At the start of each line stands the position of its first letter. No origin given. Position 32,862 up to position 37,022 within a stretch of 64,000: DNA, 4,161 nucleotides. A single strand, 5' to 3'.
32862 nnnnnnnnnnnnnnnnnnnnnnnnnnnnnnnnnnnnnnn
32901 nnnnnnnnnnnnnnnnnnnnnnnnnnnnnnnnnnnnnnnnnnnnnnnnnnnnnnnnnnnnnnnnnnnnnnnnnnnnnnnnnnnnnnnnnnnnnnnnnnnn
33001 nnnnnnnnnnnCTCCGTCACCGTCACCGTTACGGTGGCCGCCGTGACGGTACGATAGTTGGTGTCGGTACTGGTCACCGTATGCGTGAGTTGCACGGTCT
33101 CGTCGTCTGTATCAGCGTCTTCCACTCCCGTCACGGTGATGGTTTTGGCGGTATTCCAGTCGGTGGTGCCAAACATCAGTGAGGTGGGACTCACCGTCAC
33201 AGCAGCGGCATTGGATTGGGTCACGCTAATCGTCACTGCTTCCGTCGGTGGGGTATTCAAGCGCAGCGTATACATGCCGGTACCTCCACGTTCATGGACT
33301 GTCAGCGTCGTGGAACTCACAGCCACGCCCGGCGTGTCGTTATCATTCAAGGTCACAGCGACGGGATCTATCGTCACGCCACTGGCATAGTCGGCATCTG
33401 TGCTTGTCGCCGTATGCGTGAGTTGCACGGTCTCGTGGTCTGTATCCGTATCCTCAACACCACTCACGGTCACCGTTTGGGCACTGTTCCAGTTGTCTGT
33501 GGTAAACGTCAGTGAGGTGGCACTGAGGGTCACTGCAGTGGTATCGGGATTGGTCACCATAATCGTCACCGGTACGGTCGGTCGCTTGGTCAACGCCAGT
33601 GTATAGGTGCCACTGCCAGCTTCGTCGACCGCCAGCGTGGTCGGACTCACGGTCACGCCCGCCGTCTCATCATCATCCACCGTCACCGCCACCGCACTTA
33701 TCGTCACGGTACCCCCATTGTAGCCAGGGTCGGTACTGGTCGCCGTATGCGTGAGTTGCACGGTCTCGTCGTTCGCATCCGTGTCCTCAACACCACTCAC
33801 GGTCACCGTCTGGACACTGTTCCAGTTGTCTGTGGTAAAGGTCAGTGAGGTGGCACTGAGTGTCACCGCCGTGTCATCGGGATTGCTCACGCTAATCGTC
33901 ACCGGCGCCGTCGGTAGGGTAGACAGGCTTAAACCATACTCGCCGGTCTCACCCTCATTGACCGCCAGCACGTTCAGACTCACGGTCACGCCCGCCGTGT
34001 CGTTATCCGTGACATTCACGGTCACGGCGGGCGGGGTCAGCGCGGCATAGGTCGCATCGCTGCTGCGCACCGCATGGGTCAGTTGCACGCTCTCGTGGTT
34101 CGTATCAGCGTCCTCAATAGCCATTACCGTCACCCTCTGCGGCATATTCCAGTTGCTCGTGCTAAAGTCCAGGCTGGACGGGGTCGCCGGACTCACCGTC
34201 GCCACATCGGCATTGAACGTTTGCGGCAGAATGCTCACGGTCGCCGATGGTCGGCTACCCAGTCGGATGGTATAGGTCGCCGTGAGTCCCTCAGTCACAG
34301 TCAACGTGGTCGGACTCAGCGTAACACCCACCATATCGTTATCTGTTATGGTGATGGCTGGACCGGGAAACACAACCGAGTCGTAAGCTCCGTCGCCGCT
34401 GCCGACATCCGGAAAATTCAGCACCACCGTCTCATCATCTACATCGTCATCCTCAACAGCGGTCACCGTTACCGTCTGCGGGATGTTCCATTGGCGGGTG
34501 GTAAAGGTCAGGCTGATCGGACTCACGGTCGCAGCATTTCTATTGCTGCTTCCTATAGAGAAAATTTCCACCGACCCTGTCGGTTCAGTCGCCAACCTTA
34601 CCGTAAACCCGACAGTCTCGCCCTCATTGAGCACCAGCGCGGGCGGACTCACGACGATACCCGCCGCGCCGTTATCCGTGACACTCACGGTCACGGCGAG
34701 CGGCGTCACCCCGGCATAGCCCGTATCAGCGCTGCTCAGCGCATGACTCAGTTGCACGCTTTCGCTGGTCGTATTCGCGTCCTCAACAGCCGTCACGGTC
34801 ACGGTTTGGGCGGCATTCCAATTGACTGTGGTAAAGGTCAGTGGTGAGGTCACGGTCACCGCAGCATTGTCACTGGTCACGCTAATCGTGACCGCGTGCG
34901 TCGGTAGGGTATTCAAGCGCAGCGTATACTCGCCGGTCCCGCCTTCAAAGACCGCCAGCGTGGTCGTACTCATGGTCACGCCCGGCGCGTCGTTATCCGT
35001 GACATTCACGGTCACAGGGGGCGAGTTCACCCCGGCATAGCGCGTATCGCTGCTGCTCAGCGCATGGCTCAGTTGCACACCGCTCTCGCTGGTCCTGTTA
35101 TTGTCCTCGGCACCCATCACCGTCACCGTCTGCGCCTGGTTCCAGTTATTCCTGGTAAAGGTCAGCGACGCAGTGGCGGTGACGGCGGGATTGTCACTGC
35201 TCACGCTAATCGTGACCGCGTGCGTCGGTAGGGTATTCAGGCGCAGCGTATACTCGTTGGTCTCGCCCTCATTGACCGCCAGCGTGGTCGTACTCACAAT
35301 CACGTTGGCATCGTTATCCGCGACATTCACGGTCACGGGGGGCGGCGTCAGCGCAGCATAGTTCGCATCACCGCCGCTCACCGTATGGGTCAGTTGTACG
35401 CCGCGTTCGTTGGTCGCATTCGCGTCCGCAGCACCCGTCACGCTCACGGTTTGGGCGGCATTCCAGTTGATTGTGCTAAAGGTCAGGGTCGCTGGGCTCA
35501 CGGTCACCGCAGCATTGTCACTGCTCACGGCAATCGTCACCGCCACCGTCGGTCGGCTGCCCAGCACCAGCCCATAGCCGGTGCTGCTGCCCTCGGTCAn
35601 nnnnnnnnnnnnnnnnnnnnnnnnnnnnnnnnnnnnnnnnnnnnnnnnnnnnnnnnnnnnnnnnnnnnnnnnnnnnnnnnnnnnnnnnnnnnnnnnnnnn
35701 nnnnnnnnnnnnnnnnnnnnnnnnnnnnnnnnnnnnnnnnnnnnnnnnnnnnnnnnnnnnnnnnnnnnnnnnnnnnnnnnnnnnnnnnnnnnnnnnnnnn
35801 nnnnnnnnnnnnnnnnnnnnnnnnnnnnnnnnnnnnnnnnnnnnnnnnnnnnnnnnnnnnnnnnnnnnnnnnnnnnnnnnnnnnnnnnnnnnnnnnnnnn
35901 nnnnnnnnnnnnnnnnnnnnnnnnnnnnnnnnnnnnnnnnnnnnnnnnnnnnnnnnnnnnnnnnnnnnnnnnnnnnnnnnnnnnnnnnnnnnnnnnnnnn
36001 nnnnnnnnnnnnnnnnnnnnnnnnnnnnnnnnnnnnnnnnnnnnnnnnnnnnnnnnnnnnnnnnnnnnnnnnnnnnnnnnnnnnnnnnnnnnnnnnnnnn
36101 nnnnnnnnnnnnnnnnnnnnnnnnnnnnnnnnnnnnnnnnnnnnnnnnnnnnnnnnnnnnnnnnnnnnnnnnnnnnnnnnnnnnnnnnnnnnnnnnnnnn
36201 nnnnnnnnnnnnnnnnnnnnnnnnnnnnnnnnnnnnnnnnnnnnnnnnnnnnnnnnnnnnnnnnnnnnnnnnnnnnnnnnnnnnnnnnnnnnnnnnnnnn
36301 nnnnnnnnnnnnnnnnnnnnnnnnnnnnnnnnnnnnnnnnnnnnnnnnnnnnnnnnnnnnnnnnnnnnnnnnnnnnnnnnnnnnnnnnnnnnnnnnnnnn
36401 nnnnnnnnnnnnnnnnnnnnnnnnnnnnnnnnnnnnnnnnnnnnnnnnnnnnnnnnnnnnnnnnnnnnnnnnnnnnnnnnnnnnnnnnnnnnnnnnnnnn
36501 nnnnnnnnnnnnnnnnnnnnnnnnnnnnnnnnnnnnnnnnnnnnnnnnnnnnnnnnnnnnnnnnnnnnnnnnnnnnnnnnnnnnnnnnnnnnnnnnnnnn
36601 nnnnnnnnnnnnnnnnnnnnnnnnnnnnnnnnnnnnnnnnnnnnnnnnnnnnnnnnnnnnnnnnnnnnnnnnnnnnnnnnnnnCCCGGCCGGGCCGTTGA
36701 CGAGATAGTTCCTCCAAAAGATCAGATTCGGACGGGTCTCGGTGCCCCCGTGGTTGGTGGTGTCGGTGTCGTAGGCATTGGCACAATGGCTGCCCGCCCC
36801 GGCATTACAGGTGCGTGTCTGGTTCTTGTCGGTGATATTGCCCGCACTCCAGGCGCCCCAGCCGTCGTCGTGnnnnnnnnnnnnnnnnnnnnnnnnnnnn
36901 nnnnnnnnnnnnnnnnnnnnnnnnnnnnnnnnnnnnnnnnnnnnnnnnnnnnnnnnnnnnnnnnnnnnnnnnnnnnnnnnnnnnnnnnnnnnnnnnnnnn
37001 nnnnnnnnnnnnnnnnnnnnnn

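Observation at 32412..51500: A ~19-kb GC-rich island made of three tandem paralogous giant genes encoding dockerin-terminated, cadherin/Calx-beta-like repeat proteins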

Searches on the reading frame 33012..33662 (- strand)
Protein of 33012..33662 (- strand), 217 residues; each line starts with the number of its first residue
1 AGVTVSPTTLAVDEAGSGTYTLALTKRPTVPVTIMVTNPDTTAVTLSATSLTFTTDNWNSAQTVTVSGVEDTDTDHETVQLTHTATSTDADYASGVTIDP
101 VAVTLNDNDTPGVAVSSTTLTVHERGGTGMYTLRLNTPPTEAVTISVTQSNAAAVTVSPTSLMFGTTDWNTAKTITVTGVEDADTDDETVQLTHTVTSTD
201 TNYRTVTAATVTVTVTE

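Call 8: search_protein_families(library=pfam, proteins=[window:33012-33662:-], max_evalue=10)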
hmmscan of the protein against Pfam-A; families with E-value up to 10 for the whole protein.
seq(217 aa): 3 families
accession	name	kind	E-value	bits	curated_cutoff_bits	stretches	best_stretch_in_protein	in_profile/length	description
PF17766.7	fn3_6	-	2.4e-06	28.1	26.4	2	34-84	37-87/99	Fibronectin type-III domain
PF12527.13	DUF3727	-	0.018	15.7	23.8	1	58-104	20-66/97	Protein of unknown function (DUF3727)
PF07292.18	NID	-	0.052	14.5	25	1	51-80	42-71/90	Nmi/IFP 35 domain (NID)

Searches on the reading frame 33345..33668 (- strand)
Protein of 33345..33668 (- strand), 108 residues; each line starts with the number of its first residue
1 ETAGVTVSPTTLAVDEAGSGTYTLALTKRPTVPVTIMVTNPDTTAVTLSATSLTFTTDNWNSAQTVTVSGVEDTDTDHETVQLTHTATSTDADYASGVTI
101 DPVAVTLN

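Call 52: search_solved_structures(query=A3, max_evalue=10, show_alignments=2)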
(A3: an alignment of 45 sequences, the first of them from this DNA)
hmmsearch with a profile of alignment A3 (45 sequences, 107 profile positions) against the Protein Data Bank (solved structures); distinct sequences matched with E-value up to 10: 11.
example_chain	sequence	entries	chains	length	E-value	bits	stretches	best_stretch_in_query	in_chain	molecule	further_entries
7kgz_A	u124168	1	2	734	0.00092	22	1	2-71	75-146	Beta-glucuronidase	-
6v3p_C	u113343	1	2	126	0.014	18.2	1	4-86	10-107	IgA FC receptor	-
5ldy_A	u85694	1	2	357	0.21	14.5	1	12-71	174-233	Ig domain protein group 1 domain protein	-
4uid_A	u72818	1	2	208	0.52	13.2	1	5-75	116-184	SURFACE LAYER PROTEIN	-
7rxj_B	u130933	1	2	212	0.53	13.2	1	24-97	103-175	Fab236 light chain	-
8dw9_D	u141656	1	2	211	0.64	12.9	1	23-97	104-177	D29 Fab light chain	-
8sdh_L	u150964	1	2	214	1.2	12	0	28-97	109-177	Neutralizing antibody CC25.56 Light Chain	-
9q0p_B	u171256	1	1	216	1.2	12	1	24-97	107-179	IgG lambda light chain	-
7u0e_B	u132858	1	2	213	1.7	11.6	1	26-97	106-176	Light chain Fab C13C9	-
2l04_A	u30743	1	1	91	2.7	10.9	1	3-57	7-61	Major tail protein V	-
7ps7_L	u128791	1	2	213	5.5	9.9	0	28-97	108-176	Beta-40 Fab light chain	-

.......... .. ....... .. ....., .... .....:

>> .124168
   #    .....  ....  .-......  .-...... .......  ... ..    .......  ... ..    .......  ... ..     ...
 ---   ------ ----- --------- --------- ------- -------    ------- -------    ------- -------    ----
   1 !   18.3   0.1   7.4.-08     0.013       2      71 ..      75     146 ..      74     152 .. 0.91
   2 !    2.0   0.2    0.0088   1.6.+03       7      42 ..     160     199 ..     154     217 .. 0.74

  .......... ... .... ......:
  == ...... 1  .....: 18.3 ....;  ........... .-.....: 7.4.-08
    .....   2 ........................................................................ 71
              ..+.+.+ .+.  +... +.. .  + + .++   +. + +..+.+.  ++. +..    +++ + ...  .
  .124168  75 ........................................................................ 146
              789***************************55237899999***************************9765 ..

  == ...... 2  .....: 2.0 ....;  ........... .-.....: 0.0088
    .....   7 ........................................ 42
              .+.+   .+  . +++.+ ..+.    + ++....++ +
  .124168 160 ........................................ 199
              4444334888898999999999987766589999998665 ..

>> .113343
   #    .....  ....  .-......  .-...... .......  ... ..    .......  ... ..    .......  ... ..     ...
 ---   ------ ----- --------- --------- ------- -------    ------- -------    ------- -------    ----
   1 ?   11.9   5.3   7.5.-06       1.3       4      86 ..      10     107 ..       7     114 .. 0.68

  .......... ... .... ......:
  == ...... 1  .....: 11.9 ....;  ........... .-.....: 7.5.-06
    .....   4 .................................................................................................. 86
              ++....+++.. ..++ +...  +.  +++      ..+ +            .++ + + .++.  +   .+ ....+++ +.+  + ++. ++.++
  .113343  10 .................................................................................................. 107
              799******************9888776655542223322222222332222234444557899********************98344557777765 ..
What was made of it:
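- On Calx-beta (PF03160): The profile against PDB sequences finds only weak generic Ig-like hits (call 52).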

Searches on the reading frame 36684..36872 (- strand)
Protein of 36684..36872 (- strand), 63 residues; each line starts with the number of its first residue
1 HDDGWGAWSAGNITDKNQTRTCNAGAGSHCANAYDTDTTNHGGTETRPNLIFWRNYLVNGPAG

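Call 85: search_protein_families(library=pfam, proteins=[window:36684-36872:-], max_evalue=10)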
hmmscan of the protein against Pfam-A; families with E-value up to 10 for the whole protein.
seq(63 aa): 0 families
